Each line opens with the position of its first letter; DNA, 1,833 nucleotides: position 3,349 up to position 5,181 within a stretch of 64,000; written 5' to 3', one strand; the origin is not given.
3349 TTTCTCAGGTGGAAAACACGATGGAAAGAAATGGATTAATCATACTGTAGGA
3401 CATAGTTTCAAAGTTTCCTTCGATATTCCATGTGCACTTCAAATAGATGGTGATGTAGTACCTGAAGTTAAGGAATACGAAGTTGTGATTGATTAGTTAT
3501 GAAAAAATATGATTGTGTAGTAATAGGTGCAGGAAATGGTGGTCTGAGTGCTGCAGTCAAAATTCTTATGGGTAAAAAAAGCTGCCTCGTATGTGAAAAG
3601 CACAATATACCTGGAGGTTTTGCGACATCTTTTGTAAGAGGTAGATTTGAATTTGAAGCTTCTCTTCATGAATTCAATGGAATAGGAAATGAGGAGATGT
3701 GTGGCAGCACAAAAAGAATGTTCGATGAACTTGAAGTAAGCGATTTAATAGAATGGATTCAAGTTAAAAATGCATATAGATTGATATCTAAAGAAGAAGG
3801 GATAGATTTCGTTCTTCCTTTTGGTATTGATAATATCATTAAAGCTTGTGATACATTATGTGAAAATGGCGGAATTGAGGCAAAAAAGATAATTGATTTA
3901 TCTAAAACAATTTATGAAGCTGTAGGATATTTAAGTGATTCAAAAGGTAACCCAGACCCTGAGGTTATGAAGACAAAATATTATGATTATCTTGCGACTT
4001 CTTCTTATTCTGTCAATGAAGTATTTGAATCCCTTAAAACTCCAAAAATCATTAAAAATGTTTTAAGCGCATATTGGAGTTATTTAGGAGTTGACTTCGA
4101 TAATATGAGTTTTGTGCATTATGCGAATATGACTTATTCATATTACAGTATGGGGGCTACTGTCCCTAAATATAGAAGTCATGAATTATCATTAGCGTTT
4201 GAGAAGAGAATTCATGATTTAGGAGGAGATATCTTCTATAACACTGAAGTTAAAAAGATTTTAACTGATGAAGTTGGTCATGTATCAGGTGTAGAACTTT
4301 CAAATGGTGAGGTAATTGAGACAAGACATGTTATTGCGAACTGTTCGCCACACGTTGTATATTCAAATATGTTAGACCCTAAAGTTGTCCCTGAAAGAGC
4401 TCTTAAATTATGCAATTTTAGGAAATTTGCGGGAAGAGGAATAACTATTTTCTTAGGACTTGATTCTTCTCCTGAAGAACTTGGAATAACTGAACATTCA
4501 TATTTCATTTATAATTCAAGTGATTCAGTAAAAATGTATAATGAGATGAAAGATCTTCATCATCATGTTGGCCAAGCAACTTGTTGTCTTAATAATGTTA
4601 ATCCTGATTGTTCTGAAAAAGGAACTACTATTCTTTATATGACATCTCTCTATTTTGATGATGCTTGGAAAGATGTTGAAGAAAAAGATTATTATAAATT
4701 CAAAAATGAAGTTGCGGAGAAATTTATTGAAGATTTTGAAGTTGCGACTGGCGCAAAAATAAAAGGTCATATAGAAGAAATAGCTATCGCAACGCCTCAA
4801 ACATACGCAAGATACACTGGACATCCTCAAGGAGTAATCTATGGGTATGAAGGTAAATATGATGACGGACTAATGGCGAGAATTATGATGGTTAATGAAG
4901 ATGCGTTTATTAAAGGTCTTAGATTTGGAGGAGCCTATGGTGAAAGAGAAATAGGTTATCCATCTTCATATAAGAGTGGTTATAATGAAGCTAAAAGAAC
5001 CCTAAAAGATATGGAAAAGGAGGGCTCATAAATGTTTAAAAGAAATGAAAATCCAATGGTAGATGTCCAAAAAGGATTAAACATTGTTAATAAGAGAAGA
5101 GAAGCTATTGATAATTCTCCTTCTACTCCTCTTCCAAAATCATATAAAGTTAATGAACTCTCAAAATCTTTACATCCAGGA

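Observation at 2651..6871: Four-gene, zero-gap lipid operon: DAG-kinase-like kinase, CrtI-like flavoenzyme, FNR/2Fe-2S reductase, YhhN lysoplasmalogenase-like protein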

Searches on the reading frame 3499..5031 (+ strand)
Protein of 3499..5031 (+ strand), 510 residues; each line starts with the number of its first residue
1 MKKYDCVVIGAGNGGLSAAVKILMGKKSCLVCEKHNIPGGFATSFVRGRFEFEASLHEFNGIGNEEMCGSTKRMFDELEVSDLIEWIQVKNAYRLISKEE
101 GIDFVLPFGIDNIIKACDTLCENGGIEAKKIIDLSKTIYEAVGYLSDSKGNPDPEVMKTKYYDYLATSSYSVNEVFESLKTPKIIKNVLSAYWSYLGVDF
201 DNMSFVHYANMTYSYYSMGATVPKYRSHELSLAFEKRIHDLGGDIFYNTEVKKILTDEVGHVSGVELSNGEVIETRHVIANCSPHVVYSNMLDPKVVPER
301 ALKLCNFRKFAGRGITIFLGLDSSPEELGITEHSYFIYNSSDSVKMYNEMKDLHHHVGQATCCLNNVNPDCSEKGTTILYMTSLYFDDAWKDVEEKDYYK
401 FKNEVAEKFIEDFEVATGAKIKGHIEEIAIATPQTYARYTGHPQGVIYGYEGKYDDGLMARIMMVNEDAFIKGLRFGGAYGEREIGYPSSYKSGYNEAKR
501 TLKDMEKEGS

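Call 3: search_protein_families(library=pfam, proteins=[window:3499-5031:+], max_evalue=0.01)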
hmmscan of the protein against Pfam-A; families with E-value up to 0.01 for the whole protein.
window:3499-5031:+ (510 aa): 8 families
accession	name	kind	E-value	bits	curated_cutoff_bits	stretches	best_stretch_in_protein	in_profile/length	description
PF01593.30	Amino_oxidase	-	7.4e-12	45.7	19.8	1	15-329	3-300/443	Flavin containing amine oxidoreductase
PF13450.12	NAD_binding_8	-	3.5e-08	34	21.9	1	8-65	1-58/68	NAD(P)-binding Rossmann-like domain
PF03486.20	HI0933_like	-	1e-07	32.1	50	1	5-136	2-134/244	HI0933-like protein Rossmann domain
PF01266.30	DAO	-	1.1e-07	32.1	27.9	0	228-285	149-205/353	FAD dependent oxidoreductase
PF00890.30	FAD_binding_2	-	2.8e-05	23.9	20.4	1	5-268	1-181/414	FAD binding domain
PF12831.13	FAD_oxidored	-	4.4e-05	23.4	27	1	5-51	1-47/416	FAD dependent oxidoreductase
PF07992.20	Pyr_redox_2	-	0.00052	20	26.1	0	4-38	1-36/291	Pyridine nucleotide-disulphide oxidoreductase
PF05834.18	Lycopene_cycl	-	0.0043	16.6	23.4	0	185-280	54-137/380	Lycopene cyclase protein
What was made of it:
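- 3499..5031 (+): CrtI/CRTISO-superfamily FAD enzyme, 510 aa. Pfam Amino_oxidase and NAD_binding_8 (call 3).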

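Call 4: search_protein_families(library=ncbifam, proteins=[window:3499-5031:+], max_evalue=0.01)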
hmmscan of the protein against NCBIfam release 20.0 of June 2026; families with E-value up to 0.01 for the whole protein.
window:3499-5031:+ (510 aa): 33 families (the best 25 are shown)
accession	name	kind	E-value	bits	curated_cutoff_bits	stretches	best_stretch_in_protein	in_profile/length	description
TIGR02730.1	carot_isom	equivalog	1.1e-23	83.8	586.9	2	208-459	208-449/493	carotenoid isomerase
TIGR02733.1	desat_CrtD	equivalog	9.1e-17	60.9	549.7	2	230-450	234-440/492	C-3',4' desaturase CrtD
TIGR02734.1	crtI_fam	subfamily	1.1e-16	60.7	238.1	1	7-507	2-494/504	phytoene desaturase family protein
NF045637.1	carotdesatCrtDProt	equivalog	4.9e-15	55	580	2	228-503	222-484/485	1-hydroxycarotenoid 3,4-desaturase CrtD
NF058655.1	CrtID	equivalog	1.1e-14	54.1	640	1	7-494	2-474/478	bifunctional phytoene desaturase/3,4-desaturase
NF045689.1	BCarotKetCrtO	equivalog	4.1e-14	52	1000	2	1-44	1-44/563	beta-carotene ketolase CrtO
NF005560.0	PRK07233.1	equivalog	8.4e-10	38.1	252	1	6-94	3-86/435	hypothetical protein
NF053717.1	VnlPnlRedVprA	equivalog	1.3e-07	30.9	600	1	2-62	5-64/481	vinyl phenol reductase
NF009476.0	PRK12839.1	equivalog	3.8e-07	28.6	940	1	2-48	7-52/572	FAD-dependent oxidoreductase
NF005548.0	PRK07208.1-4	equivalog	2.5e-06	26.4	389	1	3-59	3-59/488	hypothetical protein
NF042421.1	hydcarot_desat_CrtD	equivalog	7.4e-06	24.7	500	1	6-451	4-435/487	1-hydroxycarotenoid 3,4-desaturase CrtD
TIGR03467.1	HpnE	equivalog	1.6e-05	24.4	283.05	1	7-50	2-45/430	hydroxysqualene dehydroxylase HpnE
NF003585.0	PRK05249.1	equivalog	1.7e-05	23.7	465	1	2-43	5-46/464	Si-specific NAD(P)(+) transhydrogenase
NF006130.0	PRK08274.1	equivalog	5.8e-05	22.1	369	0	2-34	4-36/467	FAD-dependent tricarballylate dehydrogenase TcuA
TIGR01813.1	flavo_cyto_c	subfamily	6.3e-05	21.9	285.45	0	5-41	1-38/444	flavocytochrome c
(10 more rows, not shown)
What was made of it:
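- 3499..5031 (+): NCBIfam carot_isom 83.8 bits, CrtD 60.9 and crtI_fam 60.7, all below their cut-offs (call 4).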

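Call 10: find_homologous_proteins(query=window:3499-5031:+)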
Query window:3499-5031:+ (510 aa): 2274 proteins with E <= 0.001 among 8000 candidates; the best 120 are listed.
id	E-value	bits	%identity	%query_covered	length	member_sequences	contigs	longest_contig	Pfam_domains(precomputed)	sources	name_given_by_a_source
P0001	0.0e+0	1160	98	100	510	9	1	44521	PF01266.31,PF01593.31,PF13450.13,PF03486.21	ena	-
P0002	0.0e+0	1019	84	100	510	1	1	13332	PF01266.31,PF01593.31,PF13450.13,PF00890.31,PF03486.21,PF12831.14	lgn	-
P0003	1.6e-294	995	83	100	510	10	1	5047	PF01266.31,PF01593.31,PF13450.13,PF00890.31,PF03486.21,PF12831.14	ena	-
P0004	1.5e-288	976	82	100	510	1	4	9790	PF01266.31,PF01593.31,PF13450.13,PF00890.31,PF03486.21,PF12831.14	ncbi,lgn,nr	ncbi:MAG: FAD-dependent oxidoreductase [Gammaproteobacteria bacterium]|nr:FAD-dependent oxidoreducta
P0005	2.3e-281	952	79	100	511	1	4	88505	PF01266.31,PF01593.31,PF13450.13,PF00890.31,PF12831.14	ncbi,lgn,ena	-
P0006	2.2e-277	939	78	100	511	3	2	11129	PF01266.31,PF01593.31,PF13450.13,PF00890.31,PF12831.14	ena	-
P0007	2.1e-227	774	66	100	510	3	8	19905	PF01266.31,PF01593.31,PF13450.13,PF00890.31,PF03486.21,PF12831.14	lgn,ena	-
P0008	5.4e-225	766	66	100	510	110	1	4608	PF01266.31,PF01593.31,PF13450.13,PF00890.31,PF03486.21,PF12831.14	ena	-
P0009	9.7e-225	765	66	100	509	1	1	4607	PF01266.31,PF01593.31,PF13450.13,PF00890.31,PF03486.21,PF12831.14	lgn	-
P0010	1.2e-224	765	65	100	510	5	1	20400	PF01266.31,PF01593.31,PF13450.13,PF00890.31,PF03486.21,PF12831.14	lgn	-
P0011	1.9e-224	764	66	100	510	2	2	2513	PF01266.31,PF01593.31,PF13450.13,PF00890.31,PF03486.21,PF12831.14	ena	-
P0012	2.2e-224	764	66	100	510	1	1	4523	PF01266.31,PF01593.31,PF13450.13,PF00890.31,PF07992.21,PF03486.21,PF12831.14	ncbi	-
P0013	6.6e-224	762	65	100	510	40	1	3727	PF01266.31,PF01593.31,PF13450.13,PF00890.31,PF03486.21,PF12831.14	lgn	-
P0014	7.0e-224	762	67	100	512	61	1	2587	PF01266.31,PF01593.31,PF13450.13,PF00890.31,PF03486.21,PF12831.14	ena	-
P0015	1.3e-223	761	65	100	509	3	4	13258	PF01266.31,PF01593.31,PF13450.13,PF00890.31,PF03486.21,PF12831.14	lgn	-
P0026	2.7e-221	754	64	100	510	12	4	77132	PF01266.31,PF01593.31,PF13450.13,PF00890.31,PF03486.21,PF12831.14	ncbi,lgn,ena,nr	ncbi:MAG: NAD(P)/FAD-dependent oxidoreductase [Oscillospiraceae bacterium]|nr:NAD(P)/FAD-dependent o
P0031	1.9e-219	748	65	100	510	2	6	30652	PF01266.31,PF01593.31,PF13450.13,PF00890.31,PF03486.21,PF12831.14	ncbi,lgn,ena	-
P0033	3.7e-219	747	64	100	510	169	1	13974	PF01266.31,PF01593.31,PF13450.13,PF00890.31,PF03486.21,PF12831.14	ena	-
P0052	2.3e-215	734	63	100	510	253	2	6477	PF01266.31,PF01593.31,PF13450.13,PF00890.31,PF03486.21,PF12831.14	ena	-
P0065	6.4e-213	726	63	100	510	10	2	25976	PF01266.31,PF01593.31,PF13450.13,PF00890.31,PF03486.21,PF12831.14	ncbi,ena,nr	ncbi:MAG: NAD(P)/FAD-dependent oxidoreductase [Eggerthellaceae bacterium]|nr:NAD(P)/FAD-dependent ox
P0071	6.0e-211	720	62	100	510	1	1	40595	PF01266.31,PF01593.31,PF13450.13,PF00890.31,PF03486.21,PF12831.14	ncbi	-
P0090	1.8e-176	606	53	100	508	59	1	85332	PF01266.31,PF01593.31,PF13450.13,PF00890.31,PF07992.21,PF03486.21,PF12831.14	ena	-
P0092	1.4e-174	600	55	100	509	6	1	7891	PF01266.31,PF01593.31,PF13450.13,PF00890.31,PF07992.21,PF03486.21,PF12831.14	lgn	-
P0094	2.1e-173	596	53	100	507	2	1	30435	PF01266.31,PF01593.31,PF13450.13,PF00890.31,PF07992.21,PF00070.34,PF03486.21,PF01494.26,PF12831.14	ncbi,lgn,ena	-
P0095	2.7e-173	595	53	100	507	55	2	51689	PF01266.31,PF01593.31,PF13450.13,PF00890.31,PF07992.21,PF03486.21,PF01494.26,PF12831.14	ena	-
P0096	3.0e-173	595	53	100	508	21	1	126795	PF01266.31,PF01593.31,PF13450.13,PF00890.31,PF07992.21,PF03486.21,PF12831.14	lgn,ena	-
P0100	1.6e-172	593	53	100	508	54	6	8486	PF01266.31,PF01593.31,PF13450.13,PF00890.31,PF07992.21,PF03486.21,PF12831.14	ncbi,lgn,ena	-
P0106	2.2e-171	589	52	100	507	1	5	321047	PF01266.31,PF01593.31,PF13450.13,PF00890.31,PF07992.21,PF00070.34,PF03486.21,PF12831.14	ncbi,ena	-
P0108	2.6e-171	589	52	100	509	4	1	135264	PF01266.31,PF01593.31,PF13450.13,PF00890.31,PF12831.14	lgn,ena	-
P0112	6.3e-171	587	52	100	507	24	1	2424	PF01266.31,PF01593.31,PF13450.13,PF00890.31,PF07992.21,PF00070.34,PF03486.21,PF01494.26,PF12831.14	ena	-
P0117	1.2e-170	587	52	100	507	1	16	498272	PF01266.31,PF01593.31,PF13450.13,PF00890.31,PF07992.21,PF00070.34,PF03486.21,PF12831.14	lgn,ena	-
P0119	1.4e-170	586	52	100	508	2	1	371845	PF01266.31,PF01593.31,PF13450.13,PF00890.31,PF07992.21,PF03486.21,PF01494.26,PF12831.14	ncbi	-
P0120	1.4e-170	586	51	100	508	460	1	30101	PF01266.31,PF01593.31,PF13450.13,PF00890.31,PF07992.21,PF03486.21,PF01494.26,PF12831.14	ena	-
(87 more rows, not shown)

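Call 12: find_related_loci(query=window:3499-5031:+, collection=genome_contigs, flank=8000)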
Query window:3499-5031:+ (510 aa) in genome_contigs; peptide patterns used: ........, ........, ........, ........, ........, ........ (x = any residue, [..] = any of these).
36 stretches matched a pattern; 5 encode a relative of the query (tblastn E <= 1e-3); 5 distinct loci.
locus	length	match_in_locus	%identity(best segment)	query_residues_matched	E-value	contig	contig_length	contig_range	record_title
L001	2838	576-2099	84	1-508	0e+0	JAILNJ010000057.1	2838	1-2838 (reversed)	MAG: Gammaproteobacteria bacterium isolate RUI277 k141_719628_flag=0_multi=11.0000_len=2838, whole genome shotgun sequen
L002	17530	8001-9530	79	1-510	0e+0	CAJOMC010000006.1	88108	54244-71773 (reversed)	uncultured Bacilli bacterium isolate Reindeer_2_mag_168 genome assembly, contig: scaffold_278, whole genome shotgun sequ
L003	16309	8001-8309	31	1-93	4e-9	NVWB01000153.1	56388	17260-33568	MAG: Blastopirellula sp. isolate NORP48 Contig_source1382A_23462, whole genome shotgun sequence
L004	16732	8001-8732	24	1-254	3e-7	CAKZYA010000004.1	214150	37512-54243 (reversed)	MAG TPA_asm: uncultured Flammeovirgaceae bacterium isolate SRR3401481_bin.67_CONCOCT_v1.1_MAG genome assembly, contig: E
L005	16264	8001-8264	35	1-92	1e-6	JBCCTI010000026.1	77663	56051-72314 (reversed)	MAG: Bacteroidota bacterium isolate P01_D01_bin.77 k141_709520_length_77663_cov_42.0030, whole genome shotgun sequence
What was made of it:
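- Tried and rejected: Genome-collection scan wasted (call 12).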

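Call 13: find_encoding_contigs(protein=P0026, flank=7000, max_places=2)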
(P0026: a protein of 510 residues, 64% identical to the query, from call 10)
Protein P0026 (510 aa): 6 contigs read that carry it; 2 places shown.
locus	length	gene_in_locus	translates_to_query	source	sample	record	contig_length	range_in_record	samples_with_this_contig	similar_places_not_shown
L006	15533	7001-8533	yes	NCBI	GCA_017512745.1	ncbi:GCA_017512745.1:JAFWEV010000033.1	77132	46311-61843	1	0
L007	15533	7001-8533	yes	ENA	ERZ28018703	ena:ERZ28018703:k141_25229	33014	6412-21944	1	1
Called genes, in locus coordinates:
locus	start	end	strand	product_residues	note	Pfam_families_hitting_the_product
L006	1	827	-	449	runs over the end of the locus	PF00004:AAA (weak), PF07724:AAA_2 (weak)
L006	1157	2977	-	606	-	-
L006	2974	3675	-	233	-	PF03781:FGE-sulfatase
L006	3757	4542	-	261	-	PF00924:MS_channel_2nd, PF21082:MS_channel_3rd (weak)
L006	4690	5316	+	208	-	PF00857:Isochorismatase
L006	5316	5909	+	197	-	PF00293:NUDIX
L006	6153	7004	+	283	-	PF00781:DAGK_cat, PF19279:YegS_C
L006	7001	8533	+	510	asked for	PF00890:FAD_binding_2 (faint), PF01266:DAO (faint), PF01593:Amino_oxidase, PF03486:HI0933_like (faint), PF12831:FAD_oxidored (weak), PF13450:NAD_binding_8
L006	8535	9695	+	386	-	PF00970:FAD_binding_6 (weak), PF00175:NAD_binding_1, PF00111:Fer2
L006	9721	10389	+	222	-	PF07947:YhhN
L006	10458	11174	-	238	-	PF02517:Rce1-like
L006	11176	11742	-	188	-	-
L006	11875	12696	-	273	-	PF00702:Hydrolase (faint), PF08282:Hydrolase_3, PF05116:S6PP (weak)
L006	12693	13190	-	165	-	PF00160:Pro_isomerase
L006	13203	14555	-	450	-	PF01554:MatE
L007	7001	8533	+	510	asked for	PF00890:FAD_binding_2 (faint), PF01266:DAO (faint), PF01593:Amino_oxidase, PF03486:HI0933_like (faint), PF12831:FAD_oxidored (weak), PF13450:NAD_binding_8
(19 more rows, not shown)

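Call 14: find_encoding_contigs(protein=P0117, flank=7000, max_places=2)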
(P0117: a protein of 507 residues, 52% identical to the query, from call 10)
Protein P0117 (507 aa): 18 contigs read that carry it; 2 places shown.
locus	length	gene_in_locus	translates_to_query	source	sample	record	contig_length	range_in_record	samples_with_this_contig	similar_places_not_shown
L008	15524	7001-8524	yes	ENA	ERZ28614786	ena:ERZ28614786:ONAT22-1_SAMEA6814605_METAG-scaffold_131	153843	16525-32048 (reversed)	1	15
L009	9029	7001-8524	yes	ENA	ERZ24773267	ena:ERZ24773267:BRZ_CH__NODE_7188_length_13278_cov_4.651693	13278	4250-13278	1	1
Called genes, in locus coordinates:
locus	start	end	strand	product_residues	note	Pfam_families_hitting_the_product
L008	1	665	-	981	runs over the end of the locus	PF22907:Ams1-like_1st, PF01074:Glyco_hydro_38N, PF09261:Alpha-mann_mid, PF07748:Glyco_hydro_38C, PF17677:Glyco_hydro38C2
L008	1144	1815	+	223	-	PF00132:Hexapep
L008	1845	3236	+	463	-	PF01406:tRNA-synt_1e, PF01921:tRNA-synt_1f (faint), PF09334:tRNA-synt_1g (faint)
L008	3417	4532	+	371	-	PF00245:Alk_phosphatase, PF00884:Sulfatase (weak), PF00245:Alk_phosphatase, PF01676:Metalloenzyme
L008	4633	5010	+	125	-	PF09479:Flg_new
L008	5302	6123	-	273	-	PF02311:AraC_binding, PF12833:HTH_18, PF00165:HTH_AraC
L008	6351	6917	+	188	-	PF00440:TetR_N (weak), PF13305:TetR_C_33 (weak)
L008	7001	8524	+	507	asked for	PF00070:Pyr_redox (faint), PF00890:FAD_binding_2, PF01266:DAO (weak), PF01593:Amino_oxidase, PF03486:HI0933_like (faint), PF07992:Pyr_redox_2 (faint), PF12831:FAD_oxidored, PF13450:NAD_binding_8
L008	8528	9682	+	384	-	PF00970:FAD_binding_6, PF00175:NAD_binding_1, PF00111:Fer2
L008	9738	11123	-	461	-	PF01381:HTH_3, PF12844:HTH_19, PF13560:HTH_31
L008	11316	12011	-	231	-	PF00702:Hydrolase, PF13419:HAD_2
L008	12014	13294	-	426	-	PF00149:Metallophos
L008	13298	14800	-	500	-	PF13347:MFS_2, PF07690:MFS_1 (weak)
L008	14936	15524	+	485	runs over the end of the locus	PF01554:MatE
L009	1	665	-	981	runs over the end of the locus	PF22907:Ams1-like_1st, PF01074:Glyco_hydro_38N, PF09261:Alpha-mann_mid, PF07748:Glyco_hydro_38C, PF17677:Glyco_hydro38C2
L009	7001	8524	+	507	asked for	PF00070:Pyr_redox (faint), PF00890:FAD_binding_2, PF01266:DAO (weak), PF01593:Amino_oxidase, PF03486:HI0933_like (faint), PF07992:Pyr_redox_2 (faint), PF12831:FAD_oxidored, PF13450:NAD_binding_8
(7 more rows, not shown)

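Call 15: find_encoding_contigs(protein=P0065, flank=7000, max_places=2)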
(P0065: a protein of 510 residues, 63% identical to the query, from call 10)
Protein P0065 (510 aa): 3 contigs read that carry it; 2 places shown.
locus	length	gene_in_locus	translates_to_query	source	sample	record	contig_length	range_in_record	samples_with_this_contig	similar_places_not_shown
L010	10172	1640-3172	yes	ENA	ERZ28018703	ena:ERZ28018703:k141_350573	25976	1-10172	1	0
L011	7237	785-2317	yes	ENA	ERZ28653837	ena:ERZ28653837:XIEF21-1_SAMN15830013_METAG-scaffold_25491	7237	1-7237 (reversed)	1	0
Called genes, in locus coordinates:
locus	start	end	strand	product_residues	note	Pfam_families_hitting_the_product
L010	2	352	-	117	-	?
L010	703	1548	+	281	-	PF00781:DAGK_cat, PF19279:YegS_C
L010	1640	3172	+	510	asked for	PF00890:FAD_binding_2, PF01266:DAO (faint), PF01593:Amino_oxidase, PF03486:HI0933_like (faint), PF12831:FAD_oxidored (weak), PF13450:NAD_binding_8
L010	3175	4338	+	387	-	PF00970:FAD_binding_6 (weak), PF00175:NAD_binding_1, PF00111:Fer2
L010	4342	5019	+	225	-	PF07947:YhhN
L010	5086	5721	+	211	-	-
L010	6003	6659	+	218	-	PF13489:Methyltransf_23 (weak), PF13649:Methyltransf_25 (weak)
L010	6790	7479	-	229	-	PF01906:YbjQ_1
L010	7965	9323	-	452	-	PF07690:MFS_1, PF13347:MFS_2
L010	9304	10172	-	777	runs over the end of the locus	PF10509:GalKase_gal_bdg, PF00288:GHMP_kinases_N, PF02744:GalP_UDP_tr_C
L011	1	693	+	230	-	?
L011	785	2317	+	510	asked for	PF00890:FAD_binding_2, PF01266:DAO (faint), PF01593:Amino_oxidase, PF03486:HI0933_like (faint), PF12831:FAD_oxidored (weak), PF13450:NAD_binding_8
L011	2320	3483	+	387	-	PF00970:FAD_binding_6 (weak), PF00175:NAD_binding_1, PF00111:Fer2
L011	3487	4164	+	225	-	PF07947:YhhN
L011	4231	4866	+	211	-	-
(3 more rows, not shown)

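Call 16: search_solved_structures(query=window:3499-5031:+, max_evalue=0.01)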
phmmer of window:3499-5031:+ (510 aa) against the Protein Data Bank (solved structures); distinct sequences matched with E-value up to 0.01: 4.
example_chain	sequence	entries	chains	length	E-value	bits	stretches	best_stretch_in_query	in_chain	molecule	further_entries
4rep_A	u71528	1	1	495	1.2e-05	27.3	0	171-452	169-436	Gamma-carotene desaturase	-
6t85_A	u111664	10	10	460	0.0001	24.2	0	3-42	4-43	Urocanate reductase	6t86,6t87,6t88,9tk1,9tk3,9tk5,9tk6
4dgk_A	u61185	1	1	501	0.0025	19.7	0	7-55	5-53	Phytoene dehydrogenase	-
3nlc_A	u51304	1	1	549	0.0025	19.7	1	237-280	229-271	Uncharacterized protein VP0956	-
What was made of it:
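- Closest known: CRTISO / CrtI / CrtD carotenoid isomerases and desaturases. Different: PDB sequence E-values are only 1e-5 (call 16).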

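Call 23: find_related_loci(query=A1, collection=metagenome_contigs, flank=8000)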
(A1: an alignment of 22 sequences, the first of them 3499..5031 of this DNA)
Query A1 (510 aa) in metagenome_contigs; peptide patterns used: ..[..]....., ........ (x = any residue, [..] = any of these).
600 stretches matched a pattern (row limit reached: there are more); 431 encode a relative of the query (tblastn E <= 1e-3); the best 80 are kept; 80 distinct loci.
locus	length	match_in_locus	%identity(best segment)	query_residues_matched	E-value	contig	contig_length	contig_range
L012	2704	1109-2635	84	1-509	0e+0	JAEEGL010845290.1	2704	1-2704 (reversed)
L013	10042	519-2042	67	1-508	0e+0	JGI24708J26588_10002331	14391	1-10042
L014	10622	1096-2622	64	1-509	0e+0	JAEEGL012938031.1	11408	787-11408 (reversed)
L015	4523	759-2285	66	1-509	0e+0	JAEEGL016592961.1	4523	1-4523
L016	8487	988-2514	64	1-509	0e+0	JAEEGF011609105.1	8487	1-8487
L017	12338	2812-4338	64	1-509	0e+0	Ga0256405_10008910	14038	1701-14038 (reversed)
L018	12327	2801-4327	64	1-509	0e+0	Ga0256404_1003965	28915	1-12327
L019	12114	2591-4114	67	1-508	0e+0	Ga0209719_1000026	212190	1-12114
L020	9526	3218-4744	64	1-509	0e+0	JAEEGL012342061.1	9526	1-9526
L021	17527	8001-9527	65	1-509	0e+0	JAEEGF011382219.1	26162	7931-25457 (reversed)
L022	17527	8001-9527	65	1-509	0e+0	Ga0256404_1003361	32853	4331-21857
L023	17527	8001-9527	64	1-509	0e+0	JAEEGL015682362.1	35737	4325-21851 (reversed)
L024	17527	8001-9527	65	1-509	0e+0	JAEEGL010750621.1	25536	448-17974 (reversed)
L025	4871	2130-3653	63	1-508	0e+0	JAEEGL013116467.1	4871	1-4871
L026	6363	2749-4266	64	2-509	0e+0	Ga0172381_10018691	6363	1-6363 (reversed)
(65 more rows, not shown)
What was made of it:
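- The four-gene clade is concentrated in rumen and digester metagenomes (calls 12, 23), where C18 polyunsaturated acids are abundant and toxic to Gram-positive bacteria (established knowledge). The four-gene clade is enriched in methanogen-rich habitats, rumen and digesters (call 23), where ether lipids are abundant (general knowledge).
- Tried and rejected: An alignment query on the metagenome collection (call 23) gave the 80 loci used for synteny.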

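Call 29: list_cluster_members(proteins=[P0119, P0106, P0100, P0094, P0005, P0031, P0071])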
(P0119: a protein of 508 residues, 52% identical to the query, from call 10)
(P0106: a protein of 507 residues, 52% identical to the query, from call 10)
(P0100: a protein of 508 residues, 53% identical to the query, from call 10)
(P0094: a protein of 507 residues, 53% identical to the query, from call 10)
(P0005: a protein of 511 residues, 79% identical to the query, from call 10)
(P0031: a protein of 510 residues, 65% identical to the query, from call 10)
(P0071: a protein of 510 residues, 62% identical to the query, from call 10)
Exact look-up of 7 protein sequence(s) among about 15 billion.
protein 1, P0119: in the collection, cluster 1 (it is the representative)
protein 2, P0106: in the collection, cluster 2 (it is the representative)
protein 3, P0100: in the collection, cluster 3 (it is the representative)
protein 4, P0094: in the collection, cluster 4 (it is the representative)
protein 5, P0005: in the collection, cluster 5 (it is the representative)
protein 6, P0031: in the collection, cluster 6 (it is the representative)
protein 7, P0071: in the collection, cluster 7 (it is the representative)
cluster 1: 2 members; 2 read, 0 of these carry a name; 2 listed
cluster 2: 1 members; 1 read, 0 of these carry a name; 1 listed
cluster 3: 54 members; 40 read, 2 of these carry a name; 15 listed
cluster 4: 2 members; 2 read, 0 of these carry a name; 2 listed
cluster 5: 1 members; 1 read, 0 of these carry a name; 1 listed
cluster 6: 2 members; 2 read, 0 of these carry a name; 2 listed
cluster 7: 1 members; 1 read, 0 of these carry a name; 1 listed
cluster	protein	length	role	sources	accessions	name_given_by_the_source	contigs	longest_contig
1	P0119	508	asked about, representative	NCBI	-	-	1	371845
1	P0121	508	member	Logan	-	-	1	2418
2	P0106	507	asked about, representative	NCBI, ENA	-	-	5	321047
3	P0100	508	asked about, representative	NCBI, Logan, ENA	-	-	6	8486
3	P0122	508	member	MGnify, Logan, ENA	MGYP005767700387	FL=1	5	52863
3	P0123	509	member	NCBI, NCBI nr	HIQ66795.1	MAG TPA: NAD(P)/FAD-dependent oxidoreductase [Candidatus Coproplasma stercoravium] | NAD(P)/FAD-dependent oxidoreductase [Candidatus Coproplasma stercoravium]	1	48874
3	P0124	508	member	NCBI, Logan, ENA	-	-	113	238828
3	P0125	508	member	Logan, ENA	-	-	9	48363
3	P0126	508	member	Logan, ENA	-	-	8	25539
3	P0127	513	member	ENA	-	-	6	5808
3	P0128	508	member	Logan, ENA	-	-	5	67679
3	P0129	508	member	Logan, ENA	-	-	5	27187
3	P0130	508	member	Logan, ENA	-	-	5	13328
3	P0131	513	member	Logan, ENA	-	-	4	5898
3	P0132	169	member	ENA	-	-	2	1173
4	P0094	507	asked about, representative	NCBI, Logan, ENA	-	-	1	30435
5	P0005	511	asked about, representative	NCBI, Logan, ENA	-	-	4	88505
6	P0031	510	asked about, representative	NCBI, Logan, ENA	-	-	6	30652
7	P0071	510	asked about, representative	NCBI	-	-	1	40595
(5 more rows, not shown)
